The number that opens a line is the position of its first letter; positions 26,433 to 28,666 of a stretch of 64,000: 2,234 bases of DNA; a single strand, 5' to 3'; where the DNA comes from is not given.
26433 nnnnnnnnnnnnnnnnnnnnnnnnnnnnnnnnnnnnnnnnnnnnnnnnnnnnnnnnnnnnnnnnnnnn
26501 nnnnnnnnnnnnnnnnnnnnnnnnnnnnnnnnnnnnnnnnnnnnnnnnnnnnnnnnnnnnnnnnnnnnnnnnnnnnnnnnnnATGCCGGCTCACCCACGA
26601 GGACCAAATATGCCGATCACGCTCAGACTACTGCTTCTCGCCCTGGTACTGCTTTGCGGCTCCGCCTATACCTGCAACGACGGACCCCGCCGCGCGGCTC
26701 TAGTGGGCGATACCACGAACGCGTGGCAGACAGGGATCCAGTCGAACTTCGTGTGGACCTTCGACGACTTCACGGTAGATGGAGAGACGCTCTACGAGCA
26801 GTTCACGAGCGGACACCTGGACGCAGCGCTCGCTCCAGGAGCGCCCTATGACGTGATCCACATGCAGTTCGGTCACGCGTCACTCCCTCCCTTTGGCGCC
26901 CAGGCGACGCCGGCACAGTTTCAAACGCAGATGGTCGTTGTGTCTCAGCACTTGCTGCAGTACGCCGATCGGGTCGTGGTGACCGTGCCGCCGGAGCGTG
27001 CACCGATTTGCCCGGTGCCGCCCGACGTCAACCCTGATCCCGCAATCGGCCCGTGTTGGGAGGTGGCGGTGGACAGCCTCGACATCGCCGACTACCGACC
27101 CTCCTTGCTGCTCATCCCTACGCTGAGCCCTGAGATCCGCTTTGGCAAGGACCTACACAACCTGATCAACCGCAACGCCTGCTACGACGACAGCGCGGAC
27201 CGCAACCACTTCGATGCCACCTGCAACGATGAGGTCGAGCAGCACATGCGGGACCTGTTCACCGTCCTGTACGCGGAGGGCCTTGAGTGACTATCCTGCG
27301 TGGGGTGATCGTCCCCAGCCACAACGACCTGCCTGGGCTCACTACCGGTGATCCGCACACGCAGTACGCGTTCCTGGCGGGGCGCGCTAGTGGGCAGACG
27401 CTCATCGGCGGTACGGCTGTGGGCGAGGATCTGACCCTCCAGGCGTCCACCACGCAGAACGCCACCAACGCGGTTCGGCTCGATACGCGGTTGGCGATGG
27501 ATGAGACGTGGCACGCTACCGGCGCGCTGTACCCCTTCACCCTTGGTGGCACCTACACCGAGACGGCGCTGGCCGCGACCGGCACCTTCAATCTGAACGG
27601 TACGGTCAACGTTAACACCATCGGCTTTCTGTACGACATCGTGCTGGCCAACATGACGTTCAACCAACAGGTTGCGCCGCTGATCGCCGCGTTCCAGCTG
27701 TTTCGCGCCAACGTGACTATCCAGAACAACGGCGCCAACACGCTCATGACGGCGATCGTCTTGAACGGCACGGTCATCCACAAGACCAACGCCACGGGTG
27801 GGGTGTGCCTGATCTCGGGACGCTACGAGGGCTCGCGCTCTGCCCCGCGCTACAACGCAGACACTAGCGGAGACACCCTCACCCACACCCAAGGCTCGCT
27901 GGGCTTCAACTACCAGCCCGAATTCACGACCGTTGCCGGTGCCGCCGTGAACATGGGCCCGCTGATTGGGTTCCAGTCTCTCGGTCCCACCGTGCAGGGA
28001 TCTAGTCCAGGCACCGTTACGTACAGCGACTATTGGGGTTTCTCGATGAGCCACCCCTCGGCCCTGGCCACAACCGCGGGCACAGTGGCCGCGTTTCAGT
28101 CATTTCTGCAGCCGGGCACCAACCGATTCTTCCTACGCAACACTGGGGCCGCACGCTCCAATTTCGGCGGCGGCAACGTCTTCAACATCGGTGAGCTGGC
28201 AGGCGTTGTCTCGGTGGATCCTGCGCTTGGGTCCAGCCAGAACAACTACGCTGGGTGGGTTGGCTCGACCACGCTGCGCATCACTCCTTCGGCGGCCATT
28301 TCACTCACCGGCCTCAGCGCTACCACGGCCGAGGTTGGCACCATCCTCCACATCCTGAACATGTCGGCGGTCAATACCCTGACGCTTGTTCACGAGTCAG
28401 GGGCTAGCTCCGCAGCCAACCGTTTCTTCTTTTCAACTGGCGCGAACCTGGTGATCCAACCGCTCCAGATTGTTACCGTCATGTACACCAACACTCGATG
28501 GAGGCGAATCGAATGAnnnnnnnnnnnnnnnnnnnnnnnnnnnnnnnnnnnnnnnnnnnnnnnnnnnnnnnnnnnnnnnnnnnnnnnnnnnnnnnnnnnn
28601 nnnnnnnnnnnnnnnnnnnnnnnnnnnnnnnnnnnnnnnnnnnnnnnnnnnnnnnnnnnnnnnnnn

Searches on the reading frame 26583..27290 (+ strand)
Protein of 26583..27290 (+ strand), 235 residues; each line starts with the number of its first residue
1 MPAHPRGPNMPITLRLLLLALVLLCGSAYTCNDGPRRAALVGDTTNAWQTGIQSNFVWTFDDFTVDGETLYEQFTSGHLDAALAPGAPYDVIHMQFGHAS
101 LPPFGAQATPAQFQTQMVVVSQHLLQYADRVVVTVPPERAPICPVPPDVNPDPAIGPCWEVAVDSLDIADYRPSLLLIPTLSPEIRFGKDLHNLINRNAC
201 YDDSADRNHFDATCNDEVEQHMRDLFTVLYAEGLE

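Call 3: search_protein_families(library=pfam, proteins=[window:26583-27290:+], max_evalue=0.01)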
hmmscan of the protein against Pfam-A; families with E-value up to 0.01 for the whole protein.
window:26583-27290:+ (235 aa): 0 families

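Call 4: search_protein_families(library=phrogs, proteins=[window:26583-27290:+], max_evalue=0.01)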
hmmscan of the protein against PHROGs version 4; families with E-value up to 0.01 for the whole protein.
window:26583-27290:+ (235 aa): 0 families

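Call 28: search_protein_families(library=ncbifam, proteins=[window:26610-27290:+], max_evalue=0.1)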
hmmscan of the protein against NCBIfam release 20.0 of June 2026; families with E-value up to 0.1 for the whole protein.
window:26610-27290:+ (226 aa): 0 families

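Call 85: search_protein_families(library=phrogs, proteins=[window:26610-27290:+], max_evalue=0.05)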
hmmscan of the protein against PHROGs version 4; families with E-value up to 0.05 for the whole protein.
window:26610-27290:+ (226 aa): 1 family
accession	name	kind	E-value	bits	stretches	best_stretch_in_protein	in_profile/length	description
phrog_2632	-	unknown function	0.037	15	0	25-57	20-54/82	-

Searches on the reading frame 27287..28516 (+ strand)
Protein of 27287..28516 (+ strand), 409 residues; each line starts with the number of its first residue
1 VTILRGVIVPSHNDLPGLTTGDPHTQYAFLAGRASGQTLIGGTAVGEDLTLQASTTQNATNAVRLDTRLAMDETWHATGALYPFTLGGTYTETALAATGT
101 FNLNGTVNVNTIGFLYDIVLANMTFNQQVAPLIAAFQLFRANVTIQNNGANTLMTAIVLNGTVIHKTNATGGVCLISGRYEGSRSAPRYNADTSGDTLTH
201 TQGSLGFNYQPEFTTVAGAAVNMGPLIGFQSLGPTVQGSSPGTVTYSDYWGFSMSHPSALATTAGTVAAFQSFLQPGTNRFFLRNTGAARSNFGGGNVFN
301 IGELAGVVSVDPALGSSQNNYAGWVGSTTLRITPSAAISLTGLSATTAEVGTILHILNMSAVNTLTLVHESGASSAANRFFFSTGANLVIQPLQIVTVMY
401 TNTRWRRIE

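Call 3: search_protein_families(library=pfam, proteins=[window:27287-28516:+], max_evalue=0.01)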
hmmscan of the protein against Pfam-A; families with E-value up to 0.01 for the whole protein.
window:27287-28516:+ (409 aa): 1 family
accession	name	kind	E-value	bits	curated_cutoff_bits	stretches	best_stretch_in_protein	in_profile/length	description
PF25692.1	Phage_depo_C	-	0.0086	17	25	1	328-406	18-90/90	Phage depolymerase C-terminal beta sandwich domain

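Call 4: search_protein_families(library=phrogs, proteins=[window:27287-28516:+], max_evalue=0.01)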
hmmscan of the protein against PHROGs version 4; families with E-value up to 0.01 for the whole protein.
window:27287-28516:+ (409 aa): 0 families

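Call 24: find_related_loci(query=window:27287-28516:+, collection=viral_contigs, flank=8000)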
Query window:27287-28516:+ (409 aa) in viral_contigs; peptide patterns used: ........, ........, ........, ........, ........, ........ (x = any residue, [..] = any of these).
10 stretches matched a pattern, but none encodes a relative of the query by tblastn (E <= 1e-3).
